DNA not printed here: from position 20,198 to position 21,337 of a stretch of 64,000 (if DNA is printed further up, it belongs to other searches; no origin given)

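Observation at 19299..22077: Coupled PnuC-like transporter, deoxyribosyltransferase-like enzyme and radical SAM protein, followed by an HD hydrolase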

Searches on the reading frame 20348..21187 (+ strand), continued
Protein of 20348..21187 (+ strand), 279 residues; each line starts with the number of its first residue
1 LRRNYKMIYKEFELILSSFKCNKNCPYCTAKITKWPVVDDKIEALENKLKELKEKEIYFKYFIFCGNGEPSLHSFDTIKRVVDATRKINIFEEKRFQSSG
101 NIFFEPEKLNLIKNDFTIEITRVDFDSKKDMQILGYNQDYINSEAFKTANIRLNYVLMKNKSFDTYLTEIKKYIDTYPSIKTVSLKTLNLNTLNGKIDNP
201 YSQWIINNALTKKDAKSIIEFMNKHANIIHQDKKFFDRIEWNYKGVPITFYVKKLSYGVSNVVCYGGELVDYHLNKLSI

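Call 37: fold_search(model_id=the predicted structure, library=pdb)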
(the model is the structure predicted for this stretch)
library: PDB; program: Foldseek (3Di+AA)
matches with E <= 10: 1329; with E <= 0.001: 60
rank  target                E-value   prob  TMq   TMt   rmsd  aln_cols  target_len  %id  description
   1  2fb2_B                2.8e-09  1.00  0.64  0.55   5.6       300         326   13  Structure of the MoaA Arg17/266/268/Ala triple mutant (released 2006-05-09)
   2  1tv7_A                6.5e-09  1.00  0.64  0.55   5.7       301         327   14  Structure of the S-adenosylmethionine dependent Enzyme MoaA (released 2004-08-31)
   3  2fb2_A                7.8e-09  1.00  0.63  0.54   5.5       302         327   14  Structure of the MoaA Arg17/266/268/Ala triple mutant (released 2006-05-09)
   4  9dfw_A                2.3e-07  1.00  0.60  0.58   8.6       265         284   15  X-ray crystal structure of an engineered Viperin-like enzyme from T. virens with bound CTP and SAM (released 2025-02-12)
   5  9dgw_A                4.2e-07  1.00  0.58  0.57   7.0       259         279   15  X-ray crystal structure of the Viperin-like enzyme from T. virens with bound CTP and SAM (released 2025-02-12)
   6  9dgw_B                6.4e-07  1.00  0.60  0.58   3.8       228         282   16  X-ray crystal structure of the Viperin-like enzyme from T. virens with bound CTP and SAM (released 2025-02-12)
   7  9dfw_C                8.7e-07  1.00  0.60  0.58   3.9       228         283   16  X-ray crystal structure of an engineered Viperin-like enzyme from T. virens with bound CTP and SAM (released 2025-02-12)
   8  9dgw_C                9.2e-07  1.00  0.57  0.56   4.2       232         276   15  X-ray crystal structure of the Viperin-like enzyme from T. virens with bound CTP and SAM (released 2025-02-12)
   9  9dfn                  1.8e-06  1.00  0.66  0.64   4.9       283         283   17  X-ray crystal structure of the second viperin-like enzyme from Trichoderma virens with bound CTP and SAM (released 2025-02-19)
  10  4k37_A                2.0e-06  1.00  0.53  0.41   4.8       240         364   19  Native anSMEcpe with bound AdoMet (released 2013-05-08)
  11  6q2p_A                3.6e-06  1.00  0.57  0.54   4.4       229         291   14  Crystal structure of mouse viperin bound to cytidine triphosphate and S-adenosylhomocysteine (released 2020-01-22)
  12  6q2p_B                3.8e-06  1.00  0.57  0.54   4.3       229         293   14  Crystal structure of mouse viperin bound to cytidine triphosphate and S-adenosylhomocysteine (released 2020-01-22)
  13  4k37_B                6.2e-06  1.00  0.50  0.39   5.9       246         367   18  Native anSMEcpe with bound AdoMet (released 2013-05-08)
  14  4k39_B                7.4e-06  1.00  0.53  0.42   5.2       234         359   18  Native anSMEcpe with bound AdoMet and Cp18Cys peptide (released 2013-05-08)
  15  9dfu                  7.9e-06  1.00  0.56  0.55   6.0       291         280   17  X-ray crystal structure of the second Viperin-like enzyme from T. virens variant F40H with bound CTP and SAM (released 2025-02-19)
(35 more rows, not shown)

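Call 38: search_solved_structures(query=A1, max_evalue=10, show_alignments=2)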
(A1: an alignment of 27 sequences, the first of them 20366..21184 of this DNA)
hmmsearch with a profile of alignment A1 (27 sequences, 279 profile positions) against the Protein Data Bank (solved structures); distinct sequences matched with E-value up to 10: 10.
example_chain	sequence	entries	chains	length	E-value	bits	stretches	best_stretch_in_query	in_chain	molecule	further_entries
9dfu_A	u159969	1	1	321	0.0031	20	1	15-125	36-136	Radical SAM core domain-containing protein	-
9dfn_A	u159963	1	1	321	0.0032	19.9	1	15-125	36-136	Radical SAM core domain-containing protein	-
5tgs_A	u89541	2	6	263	0.0074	18.7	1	11-131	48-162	7-carboxy-7-deazaguanine synthase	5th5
6b4c_A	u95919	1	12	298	0.013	17.9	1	14-127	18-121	Viperin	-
9dgw_A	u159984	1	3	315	0.015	17.8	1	14-127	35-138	Radical SAM core domain-containing protein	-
9dfw_A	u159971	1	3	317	0.015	17.8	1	14-127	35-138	Radical SAM core domain-containing protein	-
7n7i_A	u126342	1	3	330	0.016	17.6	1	14-127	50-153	Viperin-like enzyme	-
7tol_A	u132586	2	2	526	0.024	17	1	11-97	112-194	glycerol dibiphytanyl glycerol tetraether - macrocyclic archaeol synthase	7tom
6y1x_A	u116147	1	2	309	1.1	11.6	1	16-97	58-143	Radical SAM domain protein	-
6fz6_A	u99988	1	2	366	1.9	10.9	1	9-99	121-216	Probable dual-specificity RNA methyltransferase RlmN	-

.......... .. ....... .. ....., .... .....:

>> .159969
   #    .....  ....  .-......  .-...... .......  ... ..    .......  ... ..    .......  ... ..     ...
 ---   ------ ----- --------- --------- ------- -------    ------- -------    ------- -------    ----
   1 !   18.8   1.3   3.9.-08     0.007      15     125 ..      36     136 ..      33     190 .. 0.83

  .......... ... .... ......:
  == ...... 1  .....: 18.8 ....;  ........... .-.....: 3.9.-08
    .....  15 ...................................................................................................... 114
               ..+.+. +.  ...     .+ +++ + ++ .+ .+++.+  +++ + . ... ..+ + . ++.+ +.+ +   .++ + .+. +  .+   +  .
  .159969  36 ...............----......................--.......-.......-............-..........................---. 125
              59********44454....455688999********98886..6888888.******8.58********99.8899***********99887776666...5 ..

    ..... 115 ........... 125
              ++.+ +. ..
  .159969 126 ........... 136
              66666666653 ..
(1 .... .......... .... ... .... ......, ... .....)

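Call 41: find_related_loci(query=A1, collection=metagenome_contigs, flank=6000)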
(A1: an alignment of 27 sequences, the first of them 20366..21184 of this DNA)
Query A1 (273 aa) in metagenome_contigs; peptide patterns used: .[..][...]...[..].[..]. (x = any residue, [..] = any of these).
166 stretches matched a pattern; 97 encode a relative of the query (tblastn E <= 1e-3); the best 80 are kept; 80 distinct loci.
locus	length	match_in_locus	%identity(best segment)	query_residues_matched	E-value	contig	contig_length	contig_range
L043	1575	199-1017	82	1-273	4e-168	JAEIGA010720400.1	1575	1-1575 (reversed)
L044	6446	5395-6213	81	1-273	7e-155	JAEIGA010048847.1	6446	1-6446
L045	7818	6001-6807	80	5-273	5e-149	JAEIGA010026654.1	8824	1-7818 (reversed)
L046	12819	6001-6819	79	1-273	8e-148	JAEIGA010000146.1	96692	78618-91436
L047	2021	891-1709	71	1-273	1e-138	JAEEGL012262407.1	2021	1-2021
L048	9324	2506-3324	70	1-273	3e-129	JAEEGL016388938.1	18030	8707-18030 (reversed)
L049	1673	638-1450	72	3-273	2e-139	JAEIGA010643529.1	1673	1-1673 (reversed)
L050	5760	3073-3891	69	1-273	3e-127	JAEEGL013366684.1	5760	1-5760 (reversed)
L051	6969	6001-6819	70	1-273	3e-126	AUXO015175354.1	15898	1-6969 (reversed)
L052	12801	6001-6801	71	1-267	6e-125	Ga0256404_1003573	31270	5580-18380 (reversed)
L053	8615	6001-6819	68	1-273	1e-124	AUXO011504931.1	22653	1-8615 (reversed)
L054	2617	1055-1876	65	1-273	9e-129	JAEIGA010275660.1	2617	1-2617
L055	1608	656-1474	68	1-273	9e-133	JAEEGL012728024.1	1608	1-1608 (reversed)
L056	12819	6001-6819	67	1-273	1e-122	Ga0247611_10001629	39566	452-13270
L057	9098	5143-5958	65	3-273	1e-116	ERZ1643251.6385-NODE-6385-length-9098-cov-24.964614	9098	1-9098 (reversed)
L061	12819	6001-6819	63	1-273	1e-112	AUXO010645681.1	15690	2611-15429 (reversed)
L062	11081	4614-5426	57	3-271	1e-95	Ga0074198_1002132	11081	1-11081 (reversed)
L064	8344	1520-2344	40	2-273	8e-65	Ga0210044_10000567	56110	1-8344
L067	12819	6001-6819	71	1-273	6e-130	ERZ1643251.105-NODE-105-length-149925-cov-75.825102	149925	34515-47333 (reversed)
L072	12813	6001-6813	41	2-273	4e-61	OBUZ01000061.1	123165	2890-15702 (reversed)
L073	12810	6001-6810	40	3-273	4e-57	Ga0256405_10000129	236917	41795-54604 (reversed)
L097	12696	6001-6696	39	3-245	9e-43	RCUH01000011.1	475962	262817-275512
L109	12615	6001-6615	39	8-207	6e-35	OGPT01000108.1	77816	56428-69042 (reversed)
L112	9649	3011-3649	35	6-217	4e-33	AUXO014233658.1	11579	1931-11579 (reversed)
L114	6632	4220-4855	32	8-217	2e-31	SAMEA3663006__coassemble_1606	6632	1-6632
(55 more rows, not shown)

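Call 45: search_protein_families(library=pfam, proteins=[L035:1178-2203:+, L035:5926-6570:+, L035:2291-2773:+], max_evalue=0.05)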
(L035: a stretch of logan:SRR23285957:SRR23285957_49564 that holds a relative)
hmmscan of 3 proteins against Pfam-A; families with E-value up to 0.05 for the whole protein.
L035:1178-2203:+ (341 aa): 1 family
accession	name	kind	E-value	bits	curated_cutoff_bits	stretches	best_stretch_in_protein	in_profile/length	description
PF00709.27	Adenylsucc_synt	-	6e-20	71.8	27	2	13-156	2-147/416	Adenylosuccinate synthetase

L035:5926-6570:+ (214 aa): 8 families
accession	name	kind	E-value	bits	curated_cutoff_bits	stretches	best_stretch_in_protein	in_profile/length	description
PF02223.23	Thymidylate_kin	-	0.0027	17.8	27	0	13-30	1-18/185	Thymidylate kinase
PF13238.12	AAA_18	-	0.004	18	29.4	0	11-37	1-30/128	AAA domain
PF01712.25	dNK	-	0.0053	17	27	0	11-33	1-24/203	Deoxynucleoside kinase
PF13521.12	AAA_28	-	0.0067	17.1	27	1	10-35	1-27/164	AAA domain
PF00025.27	Arf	-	0.014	15.3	22.3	1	7-50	13-53/174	ADP-ribosylation factor family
PF23766.1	Matrix_Pneumo_C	-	0.021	15.2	27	1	123-171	24-71/117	Pneumovirus matrix protein C-terminal domain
PF01926.29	MMR_HSR1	-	0.031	14.8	21.9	0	10-65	1-55/113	50S ribosome-binding GTPase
PF03668.21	RapZ-like_N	-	0.034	14.4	25.4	0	11-98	4-95/158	RapZ-like N-terminal domain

L035:2291-2773:+ (160 aa): 1 family
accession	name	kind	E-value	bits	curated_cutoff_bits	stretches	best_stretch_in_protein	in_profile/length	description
PF08719.17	NADAR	-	9.5e-38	130.4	35.1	1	13-157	11-162/163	NADAR domain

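Call 58: fold_search(model_id=the predicted structure, library=viral)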
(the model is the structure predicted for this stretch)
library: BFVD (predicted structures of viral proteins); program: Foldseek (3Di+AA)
matches with E <= 10: 870; with E <= 0.001: 28
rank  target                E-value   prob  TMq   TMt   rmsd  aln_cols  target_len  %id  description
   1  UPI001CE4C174         2.6e-09  1.00  0.65  0.49  10.2       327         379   15  (no name look-up for this kind of identifier)
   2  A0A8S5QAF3            1.9e-08  1.00  0.56  0.56   4.7       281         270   18  Radical SAM core domain-containing protein [Siphoviridae sp. ctu9a31]
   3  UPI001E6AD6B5         1.8e-07  1.00  0.61  0.38  10.4       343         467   13  (no name look-up for this kind of identifier)
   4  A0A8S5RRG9            1.6e-06  1.00  0.48  0.33  10.9       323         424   16  Fe-S oxidoreductase [Podoviridae sp. ctXdu7]
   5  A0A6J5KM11            8.3e-06  1.00  0.55  0.46   6.9       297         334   14  4Fe4S-binding SPASM domain [uncultured Caudovirales phage]
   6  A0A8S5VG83            3.6e-05  1.00  0.50  0.38   6.0       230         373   16  Putative Fe-S oxidoreductase [Myoviridae sp. ctkfK18]
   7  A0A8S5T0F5            4.6e-05  1.00  0.48  0.48  11.2       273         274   16  4Fe-4S single cluster domain protein [Myoviridae sp. ctWb16]
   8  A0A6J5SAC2            4.9e-05  1.00  0.50  0.44   4.6       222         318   15  4Fe4S-binding SPASM domain containing protein [uncultured Caudovirales phage]
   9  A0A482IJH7            5.9e-05  1.00  0.47  0.31   7.0       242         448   14  Putative radical SAM superfamily protein [Erwinia phage Derbicus]
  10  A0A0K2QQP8            6.7e-05  1.00  0.36  0.35  13.3       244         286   14  Putative radical SAM superfamily [Ralstonia phage RSF1]
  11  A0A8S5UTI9            7.1e-05  1.00  0.43  0.35   7.3       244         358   17  Oxidoreductase [Myoviridae sp. ctYA416]
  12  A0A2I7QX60            7.5e-05  1.00  0.48  0.62   6.1       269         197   12  (no name in the UniProt tables at hand)
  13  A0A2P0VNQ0            9.0e-05  1.00  0.49  0.46   3.9       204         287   14  Pyruvate formate-lyase 1-activating enzyme [Tetraselmis virus 1]
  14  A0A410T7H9            1.0e-04  1.00  0.48  0.37   7.0       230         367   13  Arylsulfatase regulator [Campylobacter phage CP20]
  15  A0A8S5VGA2            1.2e-04  1.00  0.43  0.32   6.4       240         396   17  Fe-S oxidoreductase [Myoviridae sp. ctkfK18]
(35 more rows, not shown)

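Call 71: search_protein_families(library=pfam, proteins=[L057:53-1021:+, L057:1018-2601:+, L057:2629-3135:+, L057:3110-3718:+, L053:3738-4703:+, L053:300-1817:+, L061:8404-9570:+, L052:9735-10727:+, L067:6842-8515:+, L052:2603-3892:+], max_evalue=0.01)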
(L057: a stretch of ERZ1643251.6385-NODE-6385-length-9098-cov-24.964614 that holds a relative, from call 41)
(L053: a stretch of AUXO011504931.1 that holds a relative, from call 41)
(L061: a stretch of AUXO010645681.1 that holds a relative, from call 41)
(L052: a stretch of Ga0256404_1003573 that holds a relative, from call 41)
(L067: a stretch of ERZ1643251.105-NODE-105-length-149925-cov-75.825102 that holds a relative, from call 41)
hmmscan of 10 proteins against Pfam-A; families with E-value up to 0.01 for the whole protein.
L057:53-1021:+ (322 aa): 0 families

L057:1018-2601:+ (527 aa): 2 families
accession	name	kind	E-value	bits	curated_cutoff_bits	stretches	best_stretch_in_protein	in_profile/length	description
PF01368.27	DHH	-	3.3e-14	53.7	28.1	1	210-350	2-117/125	DHH family, N-terminal domain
PF18907.5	DUF5662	-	0.0048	17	27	0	42-111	59-137/156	Family of unknown function (DUF5662)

L057:2629-3135:+ (168 aa): 1 family
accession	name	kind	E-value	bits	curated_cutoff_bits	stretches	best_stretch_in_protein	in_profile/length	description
PF01467.32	CTP_transf_like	-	2.6e-11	44.3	21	1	5-103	1-99/133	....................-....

L057:3110-3718:+ (202 aa): 13 families
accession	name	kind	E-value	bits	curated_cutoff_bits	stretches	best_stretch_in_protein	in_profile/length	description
PF01121.26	CoaE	-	1.5e-24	87.1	27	1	11-180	2-174/180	Dephospho-CoA kinase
PF00485.24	PRK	-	9.3e-05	22.8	22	1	11-42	1-32/196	Phosphoribulokinase / Uridine kinase family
PF00005.33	ABC_tran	-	0.00011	23.3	25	1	9-35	11-37/137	ABC transporter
PF13238.12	AAA_18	-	0.00041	21.3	29.4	1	12-46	1-25/128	AAA domain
PF13479.12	AAA_24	-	0.00041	20.7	27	1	9-53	2-41/195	AAA domain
PF13173.12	AAA_14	-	0.00057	20.3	27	1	9-74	2-75/129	AAA domain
PF00503.26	G-alpha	-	0.0028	17.3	48.8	1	11-186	23-160/333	G-protein alpha subunit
PF08303.17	tRNA_lig_kinase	-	0.0037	17.8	22.7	0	19-64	9-52/168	tRNA ligase kinase domain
PF00931.28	NB-ARC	-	0.0039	16.9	23.5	0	9-31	19-40/248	NB-ARC domain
PF13401.12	AAA_22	-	0.0041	17.9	27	1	11-68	7-64/130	AAA domain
PF13555.12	AAA_29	-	0.0069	16.6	27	0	12-25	25-38/61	P-loop containing region of AAA domain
PF01935.23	DUF87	-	0.0079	16.8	23.2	1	5-31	19-46/220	Helicase HerA, central domain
PF01583.26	APS_kinase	-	0.0095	16.4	21.1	0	11-43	4-35/152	Adenylylsulphate kinase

L053:3738-4703:+ (321 aa): 3 families
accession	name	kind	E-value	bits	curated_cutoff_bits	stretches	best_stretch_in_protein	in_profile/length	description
PF08328.16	ASL_C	-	2.8e-43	147.1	35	1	198-312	1-115/115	Adenylosuccinate lyase C-terminal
PF00206.25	Lyase_1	-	1.7e-34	120.1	27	1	2-177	123-303/312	Lyase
PF12709.12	Fungal_TACC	-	0.0073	17.2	27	1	262-306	29-74/77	Fungal Transforming acidic coiled-coil (TACC) proteins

L053:300-1817:+ (505 aa): 1 family
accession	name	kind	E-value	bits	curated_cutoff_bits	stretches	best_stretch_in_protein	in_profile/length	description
PF20990.2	DUF2207_C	-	2e-24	87.1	33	2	118-298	11-185/247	Predicted membrane protein (DUF2207) C-terminal domain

L061:8404-9570:+ (388 aa): 0 families

L052:9735-10727:+ (330 aa): 2 families
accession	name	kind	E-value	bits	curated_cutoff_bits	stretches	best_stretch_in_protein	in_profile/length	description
PF04438.22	zf-HIT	-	0.0021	18.2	24.7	1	48-61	13-26/30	HIT zinc finger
PF05552.17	MS_channel_1st_1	-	0.0049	17.2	22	0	308-330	12-34/50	Mechanosensitive ion channel, conserved TM helix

L067:6842-8515:+ (557 aa): 2 families
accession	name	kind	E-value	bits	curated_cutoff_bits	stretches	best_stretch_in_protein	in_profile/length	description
PF21906.2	NrtR_WHD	-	2e-14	53.9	27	1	491-548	2-61/61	NrtR DNA-binding winged helix domain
PF19368.5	AraR_C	-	4.9e-05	23.9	23.8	1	488-552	3-70/82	AraR C-terminal winged HTH domain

L052:2603-3892:+ (429 aa): 2 families
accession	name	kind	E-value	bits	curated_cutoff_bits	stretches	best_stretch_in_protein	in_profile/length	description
PF00149.33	Metallophos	-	7.6e-10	40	21.5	1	144-331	2-189/191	Calcineurin-like phosphoesterase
PF12850.12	Metallophos_2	-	0.00028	21.4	27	1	144-331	2-117/154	Calcineurin-like phosphoesterase superfamily domain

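Call 78: search_protein_families(library=padloc, proteins=[window:20366-21187:+], max_evalue=0.01)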
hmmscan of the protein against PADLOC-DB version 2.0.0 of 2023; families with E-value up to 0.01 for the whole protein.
window:20366-21187:+ (273 aa): 1 family
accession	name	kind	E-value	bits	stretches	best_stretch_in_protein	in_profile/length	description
PDLC02904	pVip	-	4.6e-05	21.1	1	14-81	12-74/262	Viperins associated with kinases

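Call 79: search_protein_families(library=phrogs, proteins=[window:20366-21187:+], max_evalue=0.001)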
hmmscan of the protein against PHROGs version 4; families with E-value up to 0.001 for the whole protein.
window:20366-21187:+ (273 aa): 0 families

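Call 83: search_solved_structures(query=L035:4194-5231:+, max_evalue=1, show_alignments=1)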
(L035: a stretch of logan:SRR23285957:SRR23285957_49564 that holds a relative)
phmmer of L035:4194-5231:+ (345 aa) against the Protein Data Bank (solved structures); distinct sequences matched with E-value up to 1: 1.
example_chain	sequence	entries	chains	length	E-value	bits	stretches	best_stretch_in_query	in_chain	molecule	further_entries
3u54_A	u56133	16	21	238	0.00058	22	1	232-319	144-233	Phosphoribosylaminoimidazole-succinocarboxamide synthase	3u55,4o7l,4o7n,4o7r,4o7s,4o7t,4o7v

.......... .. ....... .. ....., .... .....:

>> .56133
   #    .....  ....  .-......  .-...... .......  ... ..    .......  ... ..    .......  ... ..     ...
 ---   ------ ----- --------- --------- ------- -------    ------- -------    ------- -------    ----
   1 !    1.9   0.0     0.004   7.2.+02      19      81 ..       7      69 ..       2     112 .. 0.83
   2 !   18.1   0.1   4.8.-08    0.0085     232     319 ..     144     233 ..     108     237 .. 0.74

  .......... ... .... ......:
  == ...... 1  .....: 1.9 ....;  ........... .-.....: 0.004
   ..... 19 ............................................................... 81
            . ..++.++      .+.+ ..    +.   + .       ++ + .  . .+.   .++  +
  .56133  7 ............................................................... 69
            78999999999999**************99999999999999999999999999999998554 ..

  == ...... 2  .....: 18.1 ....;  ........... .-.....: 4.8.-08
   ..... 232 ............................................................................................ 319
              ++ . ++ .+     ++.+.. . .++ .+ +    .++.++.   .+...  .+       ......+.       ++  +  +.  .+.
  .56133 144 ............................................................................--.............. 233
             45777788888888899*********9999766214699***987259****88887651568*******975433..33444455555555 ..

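Call 101: search_protein_families(library=pfam, proteins=[L015:8838-9734:+, L048:3341-4252:+, L057:5980-6885:+, L064:3-1343:+, L112:2187-2972:+, L112:477-1733:+, L109:5180-5884:+, L109:6866-7405:+, L114:1732-2475:+, L112:4489-5355:+], max_evalue=0.01)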
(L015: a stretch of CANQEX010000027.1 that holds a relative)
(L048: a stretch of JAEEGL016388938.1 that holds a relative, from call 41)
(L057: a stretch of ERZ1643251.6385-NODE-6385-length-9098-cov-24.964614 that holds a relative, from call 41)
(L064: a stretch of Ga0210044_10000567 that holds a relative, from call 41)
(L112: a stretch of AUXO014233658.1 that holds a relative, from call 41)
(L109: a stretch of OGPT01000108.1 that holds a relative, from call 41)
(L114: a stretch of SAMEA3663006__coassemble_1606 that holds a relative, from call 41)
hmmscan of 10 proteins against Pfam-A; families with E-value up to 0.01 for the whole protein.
L015:8838-9734:+ (298 aa): 0 families

L048:3341-4252:+ (303 aa): 2 families
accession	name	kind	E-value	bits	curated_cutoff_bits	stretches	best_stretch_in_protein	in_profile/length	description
PF13238.12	AAA_18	-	0.0011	19.9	29.4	1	163-205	2-43/128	AAA domain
PF00004.35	AAA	-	0.0062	17.4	21.2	0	163-240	2-73/131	ATPase family associated with various cellular activities (AAA)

L057:5980-6885:+ (301 aa): 1 family
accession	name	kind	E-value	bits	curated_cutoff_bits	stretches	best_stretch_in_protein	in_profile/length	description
PF19215.5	CoV_NSP15_C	-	0.0054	17.1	23.9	0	60-113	92-144/154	Coronavirus replicase NSP15, uridylate-specific endoribonuclease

L064:3-1343:+ (446 aa): 2 families
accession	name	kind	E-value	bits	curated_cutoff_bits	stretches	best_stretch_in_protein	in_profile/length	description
PF00849.27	PseudoU_synth_2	-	4.6e-23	82.6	26.8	1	260-386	2-152/152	RNA pseudouridylate synthase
PF01479.30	S4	-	1.4e-09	38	22.8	1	201-239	2-42/48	S4 domain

L112:2187-2972:+ (261 aa): 7 families
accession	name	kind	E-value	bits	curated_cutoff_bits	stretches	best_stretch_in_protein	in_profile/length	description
PF02224.24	Cytidylate_kin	-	3.7e-10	40.3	26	1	26-238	1-205/211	Cytidylate kinase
PF13189.12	Cytidylate_kin2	-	5.4e-06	27.1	28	1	26-211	2-152/176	Cytidylate kinase-like family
PF20720.3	nSTAND3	-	2e-05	24.7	27.2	1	7-47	3-41/155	Novel STAND NTPase 3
PF13207.12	AAA_17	-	3.8e-05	24.4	27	1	30-119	2-87/136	AAA domain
PF00931.28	NB-ARC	-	7.5e-05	22.5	23.5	1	15-51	9-46/248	NB-ARC domain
PF13238.12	AAA_18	-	0.00046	21.1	29.4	1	26-61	1-34/128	AAA domain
PF24883.2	NPHP3_N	-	0.00097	19.8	24.8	1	11-49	9-48/164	Nephrocystin 3, N-terminal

L112:477-1733:+ (418 aa): 0 families

L109:5180-5884:+ (234 aa): 1 family
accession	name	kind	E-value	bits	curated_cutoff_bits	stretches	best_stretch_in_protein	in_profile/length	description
PF02498.22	Bro-N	-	2e-05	25.5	25.6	1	13-49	54-92/96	BRO family, N-terminal domain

L109:6866-7405:+ (179 aa): 1 family
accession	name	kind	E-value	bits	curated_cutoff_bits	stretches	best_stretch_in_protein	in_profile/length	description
PF01928.26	CYTH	-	8e-08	32.7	23.2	1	3-136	2-149/179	CYTH domain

L114:1732-2475:+ (247 aa): 2 families
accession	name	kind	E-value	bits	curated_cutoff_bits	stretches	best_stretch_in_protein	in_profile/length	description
PF04055.27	Radical_SAM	-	2.1e-18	67.5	29.5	1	7-157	2-163/166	Radical SAM superfamily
PF13353.11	Fer4_12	-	1.9e-05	25.4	22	1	9-107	12-120/137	4Fe-4S single cluster domain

L112:4489-5355:+ (288 aa): 1 family
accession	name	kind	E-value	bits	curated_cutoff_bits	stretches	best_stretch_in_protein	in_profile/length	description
PF02811.25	PHP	-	3.4e-12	47.4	26.4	1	3-118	1-124/164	PHP domain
